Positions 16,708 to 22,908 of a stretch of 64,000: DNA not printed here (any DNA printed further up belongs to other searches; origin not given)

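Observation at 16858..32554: Giant secreted YD-like repeat proteins embedded inside an exopolysaccharide operon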

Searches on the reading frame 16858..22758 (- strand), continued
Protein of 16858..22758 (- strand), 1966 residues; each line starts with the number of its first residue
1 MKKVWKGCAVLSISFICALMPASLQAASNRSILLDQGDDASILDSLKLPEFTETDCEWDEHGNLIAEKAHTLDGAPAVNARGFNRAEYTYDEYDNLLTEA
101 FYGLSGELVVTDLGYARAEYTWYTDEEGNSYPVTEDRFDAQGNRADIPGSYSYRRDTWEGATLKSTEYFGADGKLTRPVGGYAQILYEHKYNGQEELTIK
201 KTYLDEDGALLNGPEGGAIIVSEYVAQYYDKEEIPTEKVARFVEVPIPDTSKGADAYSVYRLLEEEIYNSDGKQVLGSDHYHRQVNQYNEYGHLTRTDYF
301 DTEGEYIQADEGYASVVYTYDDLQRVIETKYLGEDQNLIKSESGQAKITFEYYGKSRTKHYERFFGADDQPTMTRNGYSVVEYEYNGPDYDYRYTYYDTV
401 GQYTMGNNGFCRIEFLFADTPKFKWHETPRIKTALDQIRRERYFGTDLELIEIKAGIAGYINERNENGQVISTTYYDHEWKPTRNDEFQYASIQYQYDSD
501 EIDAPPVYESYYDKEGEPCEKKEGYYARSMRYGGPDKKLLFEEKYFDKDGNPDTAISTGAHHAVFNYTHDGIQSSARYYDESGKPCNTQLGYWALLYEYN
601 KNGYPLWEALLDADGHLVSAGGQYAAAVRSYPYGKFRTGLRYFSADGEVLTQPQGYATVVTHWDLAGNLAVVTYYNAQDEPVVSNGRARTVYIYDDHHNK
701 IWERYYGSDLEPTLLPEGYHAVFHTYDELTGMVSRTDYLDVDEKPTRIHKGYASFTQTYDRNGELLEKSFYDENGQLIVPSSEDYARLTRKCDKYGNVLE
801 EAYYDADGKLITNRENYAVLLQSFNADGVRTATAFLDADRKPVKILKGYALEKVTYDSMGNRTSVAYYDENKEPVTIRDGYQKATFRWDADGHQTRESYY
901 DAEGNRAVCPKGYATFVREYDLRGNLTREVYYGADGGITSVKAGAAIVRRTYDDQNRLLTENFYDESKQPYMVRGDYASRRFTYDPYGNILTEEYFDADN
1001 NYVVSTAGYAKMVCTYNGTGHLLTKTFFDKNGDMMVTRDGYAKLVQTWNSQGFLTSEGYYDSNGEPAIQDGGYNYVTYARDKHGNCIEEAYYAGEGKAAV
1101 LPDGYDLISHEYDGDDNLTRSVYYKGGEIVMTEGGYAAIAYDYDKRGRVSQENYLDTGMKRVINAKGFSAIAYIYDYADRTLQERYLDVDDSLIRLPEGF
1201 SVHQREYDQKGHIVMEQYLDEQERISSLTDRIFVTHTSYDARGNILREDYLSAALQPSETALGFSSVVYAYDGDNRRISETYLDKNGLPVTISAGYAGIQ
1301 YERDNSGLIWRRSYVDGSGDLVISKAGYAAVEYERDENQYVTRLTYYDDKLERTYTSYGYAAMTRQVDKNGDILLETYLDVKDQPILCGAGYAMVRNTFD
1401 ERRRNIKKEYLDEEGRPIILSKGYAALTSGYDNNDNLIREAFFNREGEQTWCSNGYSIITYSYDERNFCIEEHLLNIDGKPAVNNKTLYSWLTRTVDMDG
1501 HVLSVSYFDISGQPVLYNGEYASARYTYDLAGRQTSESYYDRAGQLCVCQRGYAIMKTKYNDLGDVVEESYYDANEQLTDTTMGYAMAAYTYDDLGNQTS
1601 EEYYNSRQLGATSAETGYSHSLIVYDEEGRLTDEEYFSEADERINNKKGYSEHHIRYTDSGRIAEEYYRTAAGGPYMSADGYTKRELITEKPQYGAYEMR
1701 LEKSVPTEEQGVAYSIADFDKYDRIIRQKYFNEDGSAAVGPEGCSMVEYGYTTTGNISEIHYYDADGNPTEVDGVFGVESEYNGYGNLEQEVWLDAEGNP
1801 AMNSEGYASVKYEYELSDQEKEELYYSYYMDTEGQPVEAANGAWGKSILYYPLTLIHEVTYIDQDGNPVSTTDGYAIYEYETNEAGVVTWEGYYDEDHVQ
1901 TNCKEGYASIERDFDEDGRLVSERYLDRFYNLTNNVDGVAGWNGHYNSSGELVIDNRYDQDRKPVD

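Call 94: list_cluster_members(proteins=[P0126, P0127, P0128, P0143, P0054])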
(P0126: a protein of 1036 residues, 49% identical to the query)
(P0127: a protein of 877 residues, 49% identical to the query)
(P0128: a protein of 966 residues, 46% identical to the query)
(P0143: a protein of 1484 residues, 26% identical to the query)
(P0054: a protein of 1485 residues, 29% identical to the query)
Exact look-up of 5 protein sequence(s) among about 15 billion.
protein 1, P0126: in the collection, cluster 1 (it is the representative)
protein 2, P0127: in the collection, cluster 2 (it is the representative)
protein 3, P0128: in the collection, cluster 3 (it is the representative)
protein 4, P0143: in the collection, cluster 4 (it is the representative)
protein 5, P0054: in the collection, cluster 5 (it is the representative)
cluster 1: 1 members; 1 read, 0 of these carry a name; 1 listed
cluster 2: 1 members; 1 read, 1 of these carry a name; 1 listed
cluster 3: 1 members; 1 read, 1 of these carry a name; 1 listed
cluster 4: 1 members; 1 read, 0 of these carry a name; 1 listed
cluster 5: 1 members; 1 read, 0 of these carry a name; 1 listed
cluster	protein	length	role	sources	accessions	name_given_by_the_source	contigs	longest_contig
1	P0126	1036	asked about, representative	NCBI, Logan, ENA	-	-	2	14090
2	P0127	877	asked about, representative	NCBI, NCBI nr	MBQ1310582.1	MAG: hypothetical protein IIY55_01945, partial [Blautia sp.] | hypothetical protein [Blautia sp.]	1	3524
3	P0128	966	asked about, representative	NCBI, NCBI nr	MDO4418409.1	MAG: hypothetical protein Q4C02_09065, partial [Eubacteriales bacterium] | hypothetical protein [Eubacteriales bacterium]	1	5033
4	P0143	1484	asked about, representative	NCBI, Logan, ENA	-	-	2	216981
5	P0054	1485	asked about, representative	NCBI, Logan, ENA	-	-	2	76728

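Call 96: search_protein_families(library=pfam, proteins=[L016:9667-10827:+, L016:11545-12855:-, L016:14277-15425:+, L019:12744-14381:-, L026:16869-17507:+, L026:17652-21020:-, L026:21197-22462:+, L020:11073-11588:+, L020:13326-14417:+, L024:16396-17538:+], max_evalue=0.001)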
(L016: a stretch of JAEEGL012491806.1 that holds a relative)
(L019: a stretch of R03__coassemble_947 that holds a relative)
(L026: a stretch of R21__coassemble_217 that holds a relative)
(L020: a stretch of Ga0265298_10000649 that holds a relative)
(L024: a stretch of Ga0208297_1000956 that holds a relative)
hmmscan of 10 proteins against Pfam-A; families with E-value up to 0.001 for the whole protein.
L016:9667-10827:+ (387 aa): 1 family
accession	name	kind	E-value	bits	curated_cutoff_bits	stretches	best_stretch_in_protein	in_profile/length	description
PF14907.12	NTP_transf_5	-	1e-39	137.1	31.2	1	27-259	2-248/249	Uncharacterised nucleotidyltransferase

L016:11545-12855:- (437 aa): 1 family
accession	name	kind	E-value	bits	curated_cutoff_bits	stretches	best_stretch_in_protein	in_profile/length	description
PF13936.12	HTH_38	-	3.5e-12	46.3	27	1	4-44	2-42/44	Helix-turn-helix domain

L016:14277-15425:+ (383 aa): 1 family
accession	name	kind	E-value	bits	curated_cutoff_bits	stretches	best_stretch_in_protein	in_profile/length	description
PF04055.27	Radical_SAM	-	1.3e-19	71.4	29.5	1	47-186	2-146/166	Radical SAM superfamily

L019:12744-14381:- (546 aa): 0 families

L026:16869-17507:+ (213 aa): 1 family
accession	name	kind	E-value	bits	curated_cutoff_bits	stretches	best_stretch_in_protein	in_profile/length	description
PF04892.17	VanZ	-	1.2e-14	55.5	30.1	1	88-199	1-124/126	VanZ like family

L026:17652-21020:- (1123 aa): 3 families
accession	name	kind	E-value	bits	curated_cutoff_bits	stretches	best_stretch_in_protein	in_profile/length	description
PF00924.24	MS_channel_2nd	-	6.1e-16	58.7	20.2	1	949-1012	2-67/68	Mechanosensitive ion channel, beta-domain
PF02743.24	dCache_1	-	5e-05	23.4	45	0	112-146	162-192/240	Cache domain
PF17201.10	Cache_3-Cache_2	-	0.0001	22.2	27.7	0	112-145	198-233/299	Cache 3/Cache 2 fusion domain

L026:21197-22462:+ (422 aa): 0 families

L020:11073-11588:+ (172 aa): 1 family
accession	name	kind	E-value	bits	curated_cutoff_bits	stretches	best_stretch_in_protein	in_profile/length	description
PF02357.24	NusG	-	0.00043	21.2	22.2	1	18-93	4-78/93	Transcription termination factor nusG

L020:13326-14417:+ (364 aa): 1 family
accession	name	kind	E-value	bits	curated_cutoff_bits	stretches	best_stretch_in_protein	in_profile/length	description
PF04230.19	PS_pyruv_trans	-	1.1e-11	45.6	25.3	1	21-314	1-271/280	Polysaccharide pyruvyl transferase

L024:16396-17538:+ (381 aa): 1 family
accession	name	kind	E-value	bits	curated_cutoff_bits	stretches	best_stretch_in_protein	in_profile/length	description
PF04055.27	Radical_SAM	-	8e-18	65.6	29.5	1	48-190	2-149/166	Radical SAM superfamily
